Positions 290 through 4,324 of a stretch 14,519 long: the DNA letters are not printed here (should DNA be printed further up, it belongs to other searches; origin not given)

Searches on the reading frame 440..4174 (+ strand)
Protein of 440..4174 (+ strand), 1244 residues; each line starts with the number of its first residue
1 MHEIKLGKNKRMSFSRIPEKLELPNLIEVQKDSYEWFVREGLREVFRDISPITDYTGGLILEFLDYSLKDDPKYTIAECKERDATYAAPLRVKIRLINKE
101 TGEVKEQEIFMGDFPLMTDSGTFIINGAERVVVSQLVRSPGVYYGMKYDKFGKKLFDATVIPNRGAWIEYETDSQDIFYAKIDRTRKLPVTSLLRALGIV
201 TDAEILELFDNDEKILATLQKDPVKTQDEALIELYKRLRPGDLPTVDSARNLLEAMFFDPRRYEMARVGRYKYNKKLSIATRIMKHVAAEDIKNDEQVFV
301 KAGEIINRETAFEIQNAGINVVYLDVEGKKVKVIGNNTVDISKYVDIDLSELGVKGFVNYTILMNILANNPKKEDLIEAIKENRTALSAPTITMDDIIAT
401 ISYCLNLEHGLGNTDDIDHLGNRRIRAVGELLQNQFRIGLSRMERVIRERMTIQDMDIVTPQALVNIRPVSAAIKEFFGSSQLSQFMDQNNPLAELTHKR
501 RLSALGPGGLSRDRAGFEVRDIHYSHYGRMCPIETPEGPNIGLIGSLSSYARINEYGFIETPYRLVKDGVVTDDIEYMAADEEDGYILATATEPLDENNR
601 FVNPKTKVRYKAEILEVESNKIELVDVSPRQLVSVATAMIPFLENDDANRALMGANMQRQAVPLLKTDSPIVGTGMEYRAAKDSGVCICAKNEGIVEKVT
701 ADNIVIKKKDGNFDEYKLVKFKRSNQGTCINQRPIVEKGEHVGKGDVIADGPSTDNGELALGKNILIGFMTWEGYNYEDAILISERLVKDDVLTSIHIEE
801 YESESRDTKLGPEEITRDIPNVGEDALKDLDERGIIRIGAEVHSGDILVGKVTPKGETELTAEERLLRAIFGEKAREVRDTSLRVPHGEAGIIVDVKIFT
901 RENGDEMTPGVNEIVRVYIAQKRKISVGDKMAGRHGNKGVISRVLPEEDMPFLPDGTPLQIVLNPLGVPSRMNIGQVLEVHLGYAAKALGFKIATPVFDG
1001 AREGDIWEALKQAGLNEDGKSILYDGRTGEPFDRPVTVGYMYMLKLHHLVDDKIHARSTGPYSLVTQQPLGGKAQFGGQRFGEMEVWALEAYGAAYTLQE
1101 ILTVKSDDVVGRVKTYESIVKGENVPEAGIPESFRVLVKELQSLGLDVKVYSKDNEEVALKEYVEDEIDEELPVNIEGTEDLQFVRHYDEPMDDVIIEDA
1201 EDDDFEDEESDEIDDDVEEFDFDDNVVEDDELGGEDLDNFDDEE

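Call 3: search_protein_families(library=pfam, proteins=[window:440-4174:+])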
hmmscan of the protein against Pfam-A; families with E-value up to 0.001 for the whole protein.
window:440-4174:+ (1244 aa): 6 families
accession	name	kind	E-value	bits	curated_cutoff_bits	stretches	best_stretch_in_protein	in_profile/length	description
PF00562.33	RNA_pol_Rpb2_6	-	1.8e-142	475.3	23.4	1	689-1075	1-373/373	RNA polymerase Rpb2, domain 6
PF04561.19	RNA_pol_Rpb2_2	-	1.1e-32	113.7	21.7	2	138-282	1-150/190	RNA polymerase Rpb2, domain 2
PF04560.25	RNA_pol_Rpb2_7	-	1.7e-28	99.3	32.1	1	1077-1152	1-86/87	RNA polymerase Rpb2, domain 7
PF04565.21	RNA_pol_Rpb2_3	-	1.9e-28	98.9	21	1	485-553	1-68/68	RNA polymerase Rpb2, domain 3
PF10385.14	RNA_pol_Rpb2_45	-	3.8e-23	81.7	28.2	1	563-628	1-66/66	RNA polymerase beta subunit external 1 domain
PF04563.20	RNA_pol_Rpb2_1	-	3.3e-21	76.2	28.2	1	26-471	2-202/203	RNA polymerase beta subunit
